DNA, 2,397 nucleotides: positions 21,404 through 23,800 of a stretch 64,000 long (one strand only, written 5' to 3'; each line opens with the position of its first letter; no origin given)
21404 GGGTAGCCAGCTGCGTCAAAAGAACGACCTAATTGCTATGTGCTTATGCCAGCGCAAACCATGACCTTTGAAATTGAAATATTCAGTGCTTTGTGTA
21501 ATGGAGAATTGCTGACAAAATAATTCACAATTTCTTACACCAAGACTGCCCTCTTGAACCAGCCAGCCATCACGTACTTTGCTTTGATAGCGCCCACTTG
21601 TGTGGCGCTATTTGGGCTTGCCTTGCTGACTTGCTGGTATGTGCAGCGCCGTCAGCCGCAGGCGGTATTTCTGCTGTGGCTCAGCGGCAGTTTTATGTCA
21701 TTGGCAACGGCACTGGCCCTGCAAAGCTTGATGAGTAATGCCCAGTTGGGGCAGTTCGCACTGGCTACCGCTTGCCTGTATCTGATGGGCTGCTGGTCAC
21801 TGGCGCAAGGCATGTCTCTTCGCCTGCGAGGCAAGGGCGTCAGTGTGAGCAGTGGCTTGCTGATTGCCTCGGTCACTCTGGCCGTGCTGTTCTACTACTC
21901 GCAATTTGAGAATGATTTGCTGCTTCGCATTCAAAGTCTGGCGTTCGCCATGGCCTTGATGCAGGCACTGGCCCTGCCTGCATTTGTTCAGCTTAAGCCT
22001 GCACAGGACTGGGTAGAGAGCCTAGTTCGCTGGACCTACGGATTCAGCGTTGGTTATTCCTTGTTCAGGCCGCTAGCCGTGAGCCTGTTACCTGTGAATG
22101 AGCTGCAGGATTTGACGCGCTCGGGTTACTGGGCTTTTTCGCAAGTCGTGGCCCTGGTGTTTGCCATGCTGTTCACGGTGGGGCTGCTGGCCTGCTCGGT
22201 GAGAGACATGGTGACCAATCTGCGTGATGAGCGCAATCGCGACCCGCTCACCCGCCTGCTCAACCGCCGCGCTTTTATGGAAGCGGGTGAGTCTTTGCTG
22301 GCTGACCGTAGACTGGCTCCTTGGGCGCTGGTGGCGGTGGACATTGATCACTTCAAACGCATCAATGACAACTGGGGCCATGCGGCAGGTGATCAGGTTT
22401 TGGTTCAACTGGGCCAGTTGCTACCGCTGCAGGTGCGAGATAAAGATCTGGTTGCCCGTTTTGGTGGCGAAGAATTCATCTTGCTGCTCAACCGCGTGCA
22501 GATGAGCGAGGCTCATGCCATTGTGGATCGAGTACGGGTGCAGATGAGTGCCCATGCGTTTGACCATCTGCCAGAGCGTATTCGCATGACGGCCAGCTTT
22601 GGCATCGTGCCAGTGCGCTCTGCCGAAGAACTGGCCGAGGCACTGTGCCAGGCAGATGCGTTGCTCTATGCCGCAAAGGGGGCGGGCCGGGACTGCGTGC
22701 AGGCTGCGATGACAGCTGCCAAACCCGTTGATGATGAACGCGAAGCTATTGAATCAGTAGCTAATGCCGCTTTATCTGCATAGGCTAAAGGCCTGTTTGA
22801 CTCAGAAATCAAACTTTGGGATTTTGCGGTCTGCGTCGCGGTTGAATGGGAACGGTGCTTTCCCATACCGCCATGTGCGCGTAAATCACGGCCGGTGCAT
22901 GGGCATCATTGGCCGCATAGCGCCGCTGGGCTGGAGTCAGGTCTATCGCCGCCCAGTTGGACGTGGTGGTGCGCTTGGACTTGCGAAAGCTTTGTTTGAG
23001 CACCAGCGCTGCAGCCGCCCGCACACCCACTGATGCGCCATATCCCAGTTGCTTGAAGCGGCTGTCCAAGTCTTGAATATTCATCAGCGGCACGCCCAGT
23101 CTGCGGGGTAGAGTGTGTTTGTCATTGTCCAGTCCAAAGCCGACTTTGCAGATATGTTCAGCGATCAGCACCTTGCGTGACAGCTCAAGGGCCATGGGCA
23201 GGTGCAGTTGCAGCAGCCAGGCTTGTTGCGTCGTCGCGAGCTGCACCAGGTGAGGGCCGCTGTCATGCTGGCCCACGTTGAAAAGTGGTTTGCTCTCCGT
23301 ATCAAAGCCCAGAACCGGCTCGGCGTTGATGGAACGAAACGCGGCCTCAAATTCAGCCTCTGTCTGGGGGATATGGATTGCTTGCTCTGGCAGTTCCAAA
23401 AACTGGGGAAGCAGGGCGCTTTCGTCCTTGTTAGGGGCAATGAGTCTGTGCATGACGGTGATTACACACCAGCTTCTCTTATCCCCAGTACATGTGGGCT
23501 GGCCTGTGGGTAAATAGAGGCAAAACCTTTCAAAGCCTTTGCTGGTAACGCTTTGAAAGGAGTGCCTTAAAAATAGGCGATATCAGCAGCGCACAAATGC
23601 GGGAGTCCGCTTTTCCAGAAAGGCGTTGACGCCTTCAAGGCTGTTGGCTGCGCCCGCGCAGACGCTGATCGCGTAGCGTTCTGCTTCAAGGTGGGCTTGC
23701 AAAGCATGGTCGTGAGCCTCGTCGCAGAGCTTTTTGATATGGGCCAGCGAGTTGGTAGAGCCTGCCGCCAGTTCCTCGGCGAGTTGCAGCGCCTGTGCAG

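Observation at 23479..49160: Two gapless-alignable 101 bp elements bracket the 25 kb catabolic region as direct repeats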

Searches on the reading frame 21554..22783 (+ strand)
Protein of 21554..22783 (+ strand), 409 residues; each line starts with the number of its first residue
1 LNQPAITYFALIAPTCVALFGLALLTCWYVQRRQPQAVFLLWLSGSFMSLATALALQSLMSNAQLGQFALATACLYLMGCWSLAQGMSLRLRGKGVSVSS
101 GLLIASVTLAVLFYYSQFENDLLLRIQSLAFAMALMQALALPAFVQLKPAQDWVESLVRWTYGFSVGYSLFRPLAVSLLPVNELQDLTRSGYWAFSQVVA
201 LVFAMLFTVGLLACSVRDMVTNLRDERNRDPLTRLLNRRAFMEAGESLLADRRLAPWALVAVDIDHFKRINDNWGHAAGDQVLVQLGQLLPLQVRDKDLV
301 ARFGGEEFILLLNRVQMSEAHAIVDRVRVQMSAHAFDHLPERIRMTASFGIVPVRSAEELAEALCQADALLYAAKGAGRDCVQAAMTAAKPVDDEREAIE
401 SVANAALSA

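Call 10: search_protein_families(library=pfam, proteins=[window:21554-22783:+])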
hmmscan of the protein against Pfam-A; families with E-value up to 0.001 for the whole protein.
window:21554-22783:+ (409 aa): 1 family
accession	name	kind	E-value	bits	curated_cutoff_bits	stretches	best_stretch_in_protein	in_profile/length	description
PF00990.26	GGDEF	-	1.7e-38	132.4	23.8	1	228-380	2-160/161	Diguanylate cyclase, GGDEF domain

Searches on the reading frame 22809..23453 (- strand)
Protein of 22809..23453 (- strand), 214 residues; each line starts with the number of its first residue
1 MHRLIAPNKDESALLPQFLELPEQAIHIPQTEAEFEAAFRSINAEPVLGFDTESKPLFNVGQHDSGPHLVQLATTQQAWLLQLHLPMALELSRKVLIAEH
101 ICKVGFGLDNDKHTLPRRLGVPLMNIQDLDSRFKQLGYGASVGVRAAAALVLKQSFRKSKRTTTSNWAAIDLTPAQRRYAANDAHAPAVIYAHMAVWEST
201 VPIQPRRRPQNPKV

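Call 10: search_protein_families(library=pfam, proteins=[window:22809-23453:-])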
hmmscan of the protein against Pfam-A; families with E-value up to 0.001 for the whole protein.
window:22809-23453:- (214 aa): 1 family
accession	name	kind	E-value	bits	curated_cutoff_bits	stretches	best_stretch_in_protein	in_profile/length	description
PF01612.26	DNA_pol_A_exo1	-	9.5e-20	71.5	23.6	1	27-194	2-168/173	3'-5' exonuclease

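Call 12: find_encoding_contigs(protein=window:22809-23453:-, flank=10000, max_places=10)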
Protein window:22809-23453:- (214 aa): 5 contigs read that carry it; 2 places shown.
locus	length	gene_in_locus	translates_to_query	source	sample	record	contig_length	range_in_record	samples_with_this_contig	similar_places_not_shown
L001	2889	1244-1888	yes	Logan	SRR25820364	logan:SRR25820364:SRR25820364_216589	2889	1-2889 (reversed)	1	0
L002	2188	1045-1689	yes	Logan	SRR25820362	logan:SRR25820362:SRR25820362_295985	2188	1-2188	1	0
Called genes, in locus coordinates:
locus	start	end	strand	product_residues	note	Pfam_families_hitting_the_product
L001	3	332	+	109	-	?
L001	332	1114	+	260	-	PF00378:ECH_1, PF16113:ECH_2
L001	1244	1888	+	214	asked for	PF01612:DNA_pol_A_exo1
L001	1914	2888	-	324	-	?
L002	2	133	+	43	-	?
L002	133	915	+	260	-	PF00378:ECH_1, PF16113:ECH_2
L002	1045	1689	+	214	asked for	PF01612:DNA_pol_A_exo1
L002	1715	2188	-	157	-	?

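Call 14: find_homologous_proteins(query=window:22809-23453:-)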
Query window:22809-23453:- (214 aa): 1211 proteins with E <= 0.001 among 1938 candidates; the best 120 are listed.
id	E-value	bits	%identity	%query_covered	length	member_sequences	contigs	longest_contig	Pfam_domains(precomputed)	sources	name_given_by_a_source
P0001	2.7e-134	463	96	100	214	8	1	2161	PF01612.27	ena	-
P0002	3.5e-134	463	97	100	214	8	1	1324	PF01612.27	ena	-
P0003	4.0e-134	463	96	100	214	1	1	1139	PF01612.27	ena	-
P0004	1.7e-132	457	95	100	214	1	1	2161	PF01612.27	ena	-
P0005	4.5e-132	456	95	100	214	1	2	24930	PF01612.27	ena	-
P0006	6.5e-132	455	95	100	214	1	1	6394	PF01612.27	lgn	-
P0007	8.0e-132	455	95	100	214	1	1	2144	PF01612.27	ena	-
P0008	2.4e-131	454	94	100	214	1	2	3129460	PF01612.27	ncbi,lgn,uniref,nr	ncbi:3'-5' exonuclease [Comamonas sp. 26]|uniref:3'-5' exonuclease n=1 Tax=Comamonas sp. 26 TaxID=20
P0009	3.8e-131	453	94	100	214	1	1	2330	PF01612.27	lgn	-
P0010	4.6e-131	453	94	100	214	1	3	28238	PF01612.27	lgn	-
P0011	9.7e-131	452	94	100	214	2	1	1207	PF01612.27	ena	-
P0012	1.1e-130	451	94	100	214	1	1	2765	PF01612.27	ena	-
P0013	1.1e-130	451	94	100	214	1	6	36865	PF01612.27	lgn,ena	-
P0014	3.9e-130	450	94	100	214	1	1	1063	PF01612.27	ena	-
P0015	4.2e-130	450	94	100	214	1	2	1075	PF01612.27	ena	-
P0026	5.9e-114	397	81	100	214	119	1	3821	PF01612.27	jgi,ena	-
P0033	9.3e-91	321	72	94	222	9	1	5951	PF01612.27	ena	-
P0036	8.3e-83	295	66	98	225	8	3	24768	PF01612.27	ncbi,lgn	ncbi:MAG: 3'-5' exonuclease [Comamonas sp.]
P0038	3.6e-79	283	65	93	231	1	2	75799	PF01612.27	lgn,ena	-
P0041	2.2e-78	281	62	99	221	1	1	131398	PF01612.27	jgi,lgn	jgi:ribonuclease D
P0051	2.3e-76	274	64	93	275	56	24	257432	PF01612.27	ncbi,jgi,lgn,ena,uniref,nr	ncbi:3'-5' exonuclease [Comamonas terrigena]|uniref:3'-5' exonuclease n=1 Tax=Comamonas terrigena Ta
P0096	1.3e-72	262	59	100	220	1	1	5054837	PF01612.27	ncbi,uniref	ncbi:3'-5' exonuclease [Comamonas sp. GB3 AK4-5]|uniref:3'-5' exonuclease n=1 Tax=Comamonas sp. GB3 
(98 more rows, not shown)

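Call 15: find_encoding_contigs(protein=P0008, flank=10000, max_places=3)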
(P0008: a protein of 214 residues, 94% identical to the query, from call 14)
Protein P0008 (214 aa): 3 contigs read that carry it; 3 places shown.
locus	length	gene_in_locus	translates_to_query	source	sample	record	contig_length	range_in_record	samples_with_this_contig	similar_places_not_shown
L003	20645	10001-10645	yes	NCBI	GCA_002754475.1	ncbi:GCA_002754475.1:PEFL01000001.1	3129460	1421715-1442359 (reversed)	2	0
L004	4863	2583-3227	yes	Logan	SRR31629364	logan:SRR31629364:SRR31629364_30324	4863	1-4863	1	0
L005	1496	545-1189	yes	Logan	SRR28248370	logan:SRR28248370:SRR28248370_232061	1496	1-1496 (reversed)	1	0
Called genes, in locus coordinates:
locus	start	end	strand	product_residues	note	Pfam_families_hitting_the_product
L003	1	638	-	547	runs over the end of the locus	PF01039:Carboxyl_trans, PF03255:ACCA (weak)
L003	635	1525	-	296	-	PF00106:adh_short, PF08659:KR, PF13561:adh_short_C2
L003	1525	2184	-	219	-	PF00440:TetR_N, PF17932:TetR_C_24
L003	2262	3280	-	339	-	PF12625:Arabinose_bd, PF00165:HTH_AraC (faint), PF12833:HTH_18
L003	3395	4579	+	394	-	PF00108:Thiolase_N, PF00109:ketoacyl-synt (faint), PF02803:Thiolase_C, PF22691:Thiolase_C_1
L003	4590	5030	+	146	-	PF13452:FAS1_DH_region, PF22622:MFE-2_hydrat-2_N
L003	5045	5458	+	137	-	PF01575:MaoC_dehydratas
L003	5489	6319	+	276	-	PF00106:adh_short, PF08659:KR, PF13561:adh_short_C2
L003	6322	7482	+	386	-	PF02771:Acyl-CoA_dh_N, PF02770:Acyl-CoA_dh_M, PF00441:Acyl-CoA_dh_1, PF22924:ACOX_C_alpha1, PF08028:Acyl-CoA_dh_2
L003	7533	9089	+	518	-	PF00501:AMP-binding, PF13193:AMP-binding_C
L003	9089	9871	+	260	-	PF00378:ECH_1, PF16113:ECH_2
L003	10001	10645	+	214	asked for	PF01612:DNA_pol_A_exo1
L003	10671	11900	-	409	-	PF00990:GGDEF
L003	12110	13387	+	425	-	PF01053:Cys_Met_Meta_PP, PF00155:Aminotran_1_2 (weak), PF01041:DegT_DnrJ_EryC1, PF00266:Aminotran_5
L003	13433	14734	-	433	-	PF12867:DinB_2, PF03781:FGE-sulfatase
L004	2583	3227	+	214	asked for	PF01612:DNA_pol_A_exo1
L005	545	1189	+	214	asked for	PF01612:DNA_pol_A_exo1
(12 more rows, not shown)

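Call 16: find_encoding_contigs(protein=P0013, flank=10000, max_places=4)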
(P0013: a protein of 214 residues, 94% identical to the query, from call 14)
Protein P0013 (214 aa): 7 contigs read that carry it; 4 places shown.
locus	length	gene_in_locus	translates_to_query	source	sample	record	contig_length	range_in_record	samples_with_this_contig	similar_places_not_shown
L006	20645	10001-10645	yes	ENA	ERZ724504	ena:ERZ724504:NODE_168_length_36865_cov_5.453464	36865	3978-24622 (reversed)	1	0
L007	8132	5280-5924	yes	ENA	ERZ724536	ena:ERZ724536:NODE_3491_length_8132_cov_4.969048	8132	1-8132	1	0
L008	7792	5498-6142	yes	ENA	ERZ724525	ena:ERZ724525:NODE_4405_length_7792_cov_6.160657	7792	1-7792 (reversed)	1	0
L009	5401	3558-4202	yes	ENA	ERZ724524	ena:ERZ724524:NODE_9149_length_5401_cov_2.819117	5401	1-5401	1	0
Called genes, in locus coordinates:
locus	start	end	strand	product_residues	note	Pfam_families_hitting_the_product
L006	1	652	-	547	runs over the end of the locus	PF01039:Carboxyl_trans, PF03255:ACCA (weak)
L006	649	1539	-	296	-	PF00106:adh_short, PF08659:KR, PF13561:adh_short_C2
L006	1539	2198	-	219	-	PF00440:TetR_N, PF17932:TetR_C_24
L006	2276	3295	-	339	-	PF12625:Arabinose_bd, PF00165:HTH_AraC (faint), PF12833:HTH_18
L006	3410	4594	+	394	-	PF00108:Thiolase_N, PF00109:ketoacyl-synt (faint), PF02803:Thiolase_C, PF22691:Thiolase_C_1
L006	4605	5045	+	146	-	PF13452:FAS1_DH_region, PF22622:MFE-2_hydrat-2_N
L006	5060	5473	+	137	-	PF01575:MaoC_dehydratas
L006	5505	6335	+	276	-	PF00106:adh_short, PF08659:KR, PF13561:adh_short_C2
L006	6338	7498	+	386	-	PF02771:Acyl-CoA_dh_N, PF02770:Acyl-CoA_dh_M, PF00441:Acyl-CoA_dh_1, PF22924:ACOX_C_alpha1, PF08028:Acyl-CoA_dh_2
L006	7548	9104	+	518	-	PF00501:AMP-binding, PF13193:AMP-binding_C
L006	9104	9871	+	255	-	PF00378:ECH_1, PF16113:ECH_2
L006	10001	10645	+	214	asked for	PF01612:DNA_pol_A_exo1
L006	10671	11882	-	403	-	PF00990:GGDEF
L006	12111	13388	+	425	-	PF01053:Cys_Met_Meta_PP, PF00155:Aminotran_1_2, PF01041:DegT_DnrJ_EryC1, PF00266:Aminotran_5 (weak)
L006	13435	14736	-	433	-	PF12867:DinB_2, PF03781:FGE-sulfatase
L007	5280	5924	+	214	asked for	PF01612:DNA_pol_A_exo1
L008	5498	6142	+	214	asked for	PF01612:DNA_pol_A_exo1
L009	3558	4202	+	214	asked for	PF01612:DNA_pol_A_exo1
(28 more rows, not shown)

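Call 17: find_encoding_contigs(protein=P0051, flank=10000, max_places=3)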
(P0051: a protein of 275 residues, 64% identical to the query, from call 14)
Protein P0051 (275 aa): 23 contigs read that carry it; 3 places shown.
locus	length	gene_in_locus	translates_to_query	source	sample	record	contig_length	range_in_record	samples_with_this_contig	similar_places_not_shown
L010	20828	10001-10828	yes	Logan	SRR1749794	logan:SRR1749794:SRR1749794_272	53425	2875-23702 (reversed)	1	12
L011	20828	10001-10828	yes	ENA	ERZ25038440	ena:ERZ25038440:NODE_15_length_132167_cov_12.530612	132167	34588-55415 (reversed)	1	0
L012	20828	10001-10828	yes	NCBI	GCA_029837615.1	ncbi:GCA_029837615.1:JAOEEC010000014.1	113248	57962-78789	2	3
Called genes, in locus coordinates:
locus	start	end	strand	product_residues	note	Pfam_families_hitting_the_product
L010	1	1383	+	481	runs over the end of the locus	PF02321:OEP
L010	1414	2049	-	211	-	PF03466:LysR_substrate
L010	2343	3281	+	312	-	PF00892:EamA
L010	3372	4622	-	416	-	PF04116:FA_hydroxylase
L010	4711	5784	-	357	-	PF02016:Peptidase_S66, PF17676:Peptidase_S66C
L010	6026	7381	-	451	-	PF00383:dCMP_cyt_deam_1, PF14437:MafB19-deam, PF14439:Bd3614-deam (weak), PF00561:Abhydrolase_1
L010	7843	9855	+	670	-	PF01136:Peptidase_U32, PF12392:DUF3656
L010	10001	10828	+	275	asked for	PF01612:DNA_pol_A_exo1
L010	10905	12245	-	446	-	PF00990:GGDEF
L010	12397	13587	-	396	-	PF00990:GGDEF, PF17853:GGDEF_2 (weak)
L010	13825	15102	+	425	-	PF01053:Cys_Met_Meta_PP, PF00155:Aminotran_1_2, PF01041:DegT_DnrJ_EryC1, PF00266:Aminotran_5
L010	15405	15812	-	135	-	PF03928:HbpS-like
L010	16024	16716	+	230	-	PF01027:Bax1-I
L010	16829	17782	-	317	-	PF00126:HTH_1, PF03466:LysR_substrate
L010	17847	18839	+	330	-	PF03401:TctC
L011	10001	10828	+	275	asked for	PF01612:DNA_pol_A_exo1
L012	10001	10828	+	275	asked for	PF01612:DNA_pol_A_exo1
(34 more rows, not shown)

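Call 23: find_encoding_contigs(protein=P0026, flank=10000, max_places=3)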
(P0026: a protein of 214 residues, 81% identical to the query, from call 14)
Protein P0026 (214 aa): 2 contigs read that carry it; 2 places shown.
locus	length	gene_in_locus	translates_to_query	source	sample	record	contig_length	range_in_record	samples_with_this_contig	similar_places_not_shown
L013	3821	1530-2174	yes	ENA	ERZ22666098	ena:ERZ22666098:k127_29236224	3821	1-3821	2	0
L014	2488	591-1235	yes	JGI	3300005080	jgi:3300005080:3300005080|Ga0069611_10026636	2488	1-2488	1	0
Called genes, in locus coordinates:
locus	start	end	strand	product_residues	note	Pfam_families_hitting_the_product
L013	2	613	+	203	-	?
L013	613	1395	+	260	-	PF00378:ECH_1, PF16113:ECH_2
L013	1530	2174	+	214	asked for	PF01612:DNA_pol_A_exo1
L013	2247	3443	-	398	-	PF00990:GGDEF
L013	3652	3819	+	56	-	?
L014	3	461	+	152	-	?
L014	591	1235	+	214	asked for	PF01612:DNA_pol_A_exo1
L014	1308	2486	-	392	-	PF00990:GGDEF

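Call 24: find_encoding_contigs(protein=P0033, flank=10000, max_places=3)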
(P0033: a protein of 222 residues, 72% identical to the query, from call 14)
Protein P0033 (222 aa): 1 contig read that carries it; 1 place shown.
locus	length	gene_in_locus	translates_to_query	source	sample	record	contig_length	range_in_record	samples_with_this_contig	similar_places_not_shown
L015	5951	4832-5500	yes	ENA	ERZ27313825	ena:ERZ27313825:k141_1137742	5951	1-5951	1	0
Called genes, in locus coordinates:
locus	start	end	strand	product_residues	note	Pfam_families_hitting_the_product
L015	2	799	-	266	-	?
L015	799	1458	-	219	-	PF00440:TetR_N, PF17932:TetR_C_24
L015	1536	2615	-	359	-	PF12625:Arabinose_bd, PF12833:HTH_18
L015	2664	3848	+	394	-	PF00108:Thiolase_N, PF02803:Thiolase_C, PF22691:Thiolase_C_1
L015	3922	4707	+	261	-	PF00378:ECH_1, PF16113:ECH_2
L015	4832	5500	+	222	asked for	PF01612:DNA_pol_A_exo1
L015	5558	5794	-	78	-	-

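Call 25: find_encoding_contigs(protein=P0036, flank=10000, max_places=3)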
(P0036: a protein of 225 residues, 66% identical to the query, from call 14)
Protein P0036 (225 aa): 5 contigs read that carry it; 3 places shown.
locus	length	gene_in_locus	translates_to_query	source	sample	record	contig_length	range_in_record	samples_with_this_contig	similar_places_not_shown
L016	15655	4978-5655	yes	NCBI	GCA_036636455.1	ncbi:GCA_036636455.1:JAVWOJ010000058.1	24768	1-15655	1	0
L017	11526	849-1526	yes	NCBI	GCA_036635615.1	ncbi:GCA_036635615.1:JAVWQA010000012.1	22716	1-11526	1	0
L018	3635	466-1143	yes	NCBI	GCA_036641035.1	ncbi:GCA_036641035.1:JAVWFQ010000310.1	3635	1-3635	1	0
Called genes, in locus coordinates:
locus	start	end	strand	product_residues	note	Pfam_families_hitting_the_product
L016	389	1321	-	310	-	PF00135:COesterase, PF20434:BD-FAE, PF07859:Abhydrolase_3, PF00326:Peptidase_S9 (weak)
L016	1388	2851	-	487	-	PF00743:FMO-like, PF00890:FAD_binding_2 (faint), PF01266:DAO (faint), PF07992:Pyr_redox_2, PF12831:FAD_oxidored (weak), PF13434:Lys_Orn_oxgnase (faint), PF13450:NAD_binding_8, PF13738:Pyr_redox_3, +1 more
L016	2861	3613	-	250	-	PF23441:SDR (weak), PF00106:adh_short, PF08659:KR, PF13561:adh_short_C2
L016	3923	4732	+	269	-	PF00106:adh_short, PF08659:KR, PF13561:adh_short_C2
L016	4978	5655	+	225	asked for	PF01612:DNA_pol_A_exo1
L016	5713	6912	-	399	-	PF00990:GGDEF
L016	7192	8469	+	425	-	PF01053:Cys_Met_Meta_PP, PF00155:Aminotran_1_2, PF01041:DegT_DnrJ_EryC1, PF00266:Aminotran_5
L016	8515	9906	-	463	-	PF12867:DinB_2, PF03781:FGE-sulfatase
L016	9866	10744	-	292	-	PF10017:Methyltransf_33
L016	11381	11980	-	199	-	PF05736:OprF (weak), PF13505:OMP_b-brl, PF03922:OmpW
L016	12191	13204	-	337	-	PF05661:DUF808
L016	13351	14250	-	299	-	PF00126:HTH_1, PF03466:LysR_substrate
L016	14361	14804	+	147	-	PF13577:SnoaL_4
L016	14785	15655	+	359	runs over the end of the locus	PF03401:TctC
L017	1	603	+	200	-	PF00106:adh_short, PF13561:adh_short_C2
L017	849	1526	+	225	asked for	PF01612:DNA_pol_A_exo1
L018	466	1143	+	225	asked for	PF01612:DNA_pol_A_exo1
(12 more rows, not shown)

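Call 65: find_encoding_contigs(protein=P0038, flank=10000, max_places=2)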
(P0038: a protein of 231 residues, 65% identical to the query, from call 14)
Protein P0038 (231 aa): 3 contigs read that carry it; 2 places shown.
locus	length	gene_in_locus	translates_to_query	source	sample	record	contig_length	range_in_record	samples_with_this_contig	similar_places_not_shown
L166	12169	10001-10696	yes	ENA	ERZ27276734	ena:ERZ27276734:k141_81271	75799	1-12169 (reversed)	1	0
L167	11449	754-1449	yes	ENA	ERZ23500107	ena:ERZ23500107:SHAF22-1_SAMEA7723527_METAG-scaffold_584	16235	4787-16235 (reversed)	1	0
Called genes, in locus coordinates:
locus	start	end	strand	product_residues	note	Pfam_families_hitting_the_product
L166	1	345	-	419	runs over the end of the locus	PF02515:CoA_transf_3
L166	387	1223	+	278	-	PF09339:HTH_IclR, PF01614:IclR_C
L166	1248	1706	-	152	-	-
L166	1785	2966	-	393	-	PF02016:Peptidase_S66, PF17676:Peptidase_S66C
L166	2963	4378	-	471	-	PF00383:dCMP_cyt_deam_1, PF14437:MafB19-deam, PF14439:Bd3614-deam, PF00561:Abhydrolase_1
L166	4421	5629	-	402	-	PF03616:Glt_symporter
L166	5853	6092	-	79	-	-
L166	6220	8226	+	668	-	PF01136:Peptidase_U32, PF12392:DUF3656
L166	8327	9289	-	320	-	PF17932:TetR_C_24 (weak), PF13193:AMP-binding_C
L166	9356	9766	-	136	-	PF00440:TetR_N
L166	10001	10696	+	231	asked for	PF01612:DNA_pol_A_exo1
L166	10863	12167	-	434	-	?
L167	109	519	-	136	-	PF00440:TetR_N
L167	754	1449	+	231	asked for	PF01612:DNA_pol_A_exo1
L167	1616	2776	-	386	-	PF00990:GGDEF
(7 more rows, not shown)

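Call 66: find_encoding_contigs(protein=P0041, flank=10000, max_places=2)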
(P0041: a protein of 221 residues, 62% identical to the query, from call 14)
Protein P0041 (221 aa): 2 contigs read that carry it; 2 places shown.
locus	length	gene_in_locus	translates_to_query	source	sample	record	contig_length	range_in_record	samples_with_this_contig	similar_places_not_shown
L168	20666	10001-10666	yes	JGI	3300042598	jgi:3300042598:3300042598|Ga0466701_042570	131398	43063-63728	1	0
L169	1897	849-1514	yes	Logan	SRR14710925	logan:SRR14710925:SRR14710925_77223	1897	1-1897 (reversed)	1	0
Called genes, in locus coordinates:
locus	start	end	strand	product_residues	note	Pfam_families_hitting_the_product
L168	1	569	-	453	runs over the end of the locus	PF00383:dCMP_cyt_deam_1, PF14437:MafB19-deam, PF14439:Bd3614-deam (weak), PF12146:Hydrolase_4 (weak), PF00561:Abhydrolase_1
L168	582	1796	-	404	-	PF13433:Peripla_BP_5 (weak), PF13458:Peripla_BP_6, PF01094:ANF_receptor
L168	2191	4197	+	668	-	PF01136:Peptidase_U32, PF12392:DUF3656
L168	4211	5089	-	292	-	PF03446:NAD_binding_2, PF03807:F420_oxidored (faint), PF14833:NAD_binding_11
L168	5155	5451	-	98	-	-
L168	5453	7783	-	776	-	PF00384:Molybdopterin, PF01568:Molydop_binding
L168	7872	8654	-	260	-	PF00561:Abhydrolase_1, PF12697:Abhydrolase_6, PF10230:LIDHydrolase (faint)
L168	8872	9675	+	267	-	PF00378:ECH_1, PF16113:ECH_2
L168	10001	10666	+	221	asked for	PF01612:DNA_pol_A_exo1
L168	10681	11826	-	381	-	PF00990:GGDEF, PF17853:GGDEF_2 (weak)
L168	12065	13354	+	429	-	PF01053:Cys_Met_Meta_PP, PF00155:Aminotran_1_2, PF01041:DegT_DnrJ_EryC1, PF00266:Aminotran_5 (weak)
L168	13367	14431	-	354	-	-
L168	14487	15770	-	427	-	PF12867:DinB_2, PF03781:FGE-sulfatase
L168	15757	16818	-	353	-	PF10017:Methyltransf_33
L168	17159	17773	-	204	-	PF05736:OprF (weak), PF13505:OMP_b-brl, PF03922:OmpW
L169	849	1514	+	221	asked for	PF01612:DNA_pol_A_exo1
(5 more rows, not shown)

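Call 67: find_encoding_contigs(protein=P0096, flank=10000, max_places=2)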
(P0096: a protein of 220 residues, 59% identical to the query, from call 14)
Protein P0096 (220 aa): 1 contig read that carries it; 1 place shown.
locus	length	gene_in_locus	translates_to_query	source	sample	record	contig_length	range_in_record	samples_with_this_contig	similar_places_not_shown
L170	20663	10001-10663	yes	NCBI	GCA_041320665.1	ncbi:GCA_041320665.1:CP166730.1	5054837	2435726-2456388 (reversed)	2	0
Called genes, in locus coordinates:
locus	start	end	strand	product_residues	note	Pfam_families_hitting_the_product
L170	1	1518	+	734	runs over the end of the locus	PF00141:peroxidase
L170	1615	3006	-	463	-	PF01139:RtcB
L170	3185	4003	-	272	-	PF04655:APH_6_hur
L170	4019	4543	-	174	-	PF21813:DUF6882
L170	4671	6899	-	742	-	PF07715:Plug, PF00593:TonB_dep_Rec_b-barrel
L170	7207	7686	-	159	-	-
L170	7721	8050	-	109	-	-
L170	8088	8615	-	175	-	PF01475:FUR (weak)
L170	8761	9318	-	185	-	PF01625:PMSR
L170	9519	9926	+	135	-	PF03061:4HBT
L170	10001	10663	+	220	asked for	PF01612:DNA_pol_A_exo1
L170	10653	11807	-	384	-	PF00990:GGDEF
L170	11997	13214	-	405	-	PF00990:GGDEF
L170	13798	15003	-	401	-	PF00990:GGDEF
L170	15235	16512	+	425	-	PF01053:Cys_Met_Meta_PP, PF00155:Aminotran_1_2, PF01041:DegT_DnrJ_EryC1, PF00266:Aminotran_5 (weak)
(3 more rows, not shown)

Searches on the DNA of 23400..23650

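Call 8: search_rna_families(source=window, start=23400, end=23650, threshold=evalue, max_evalue=10)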
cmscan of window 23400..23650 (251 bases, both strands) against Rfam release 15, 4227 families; matches with E-value up to 10: 3.
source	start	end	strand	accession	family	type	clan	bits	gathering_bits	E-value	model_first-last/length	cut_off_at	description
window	23525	23561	+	RF03765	mir-2059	Gene; miRNA;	-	22.6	90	0.026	1-68/68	no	mir-2059 microRNA precursor family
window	23524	23560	-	RF03697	mir-722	Gene; miRNA;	-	13.9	81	7.9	1-67/67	no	mir-722 microRNA precursor family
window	23567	23634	-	RF02538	TarB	Gene; sRNA;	-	12.3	80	7.8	1-79/79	no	Vibrio ToxT activated RNA TarB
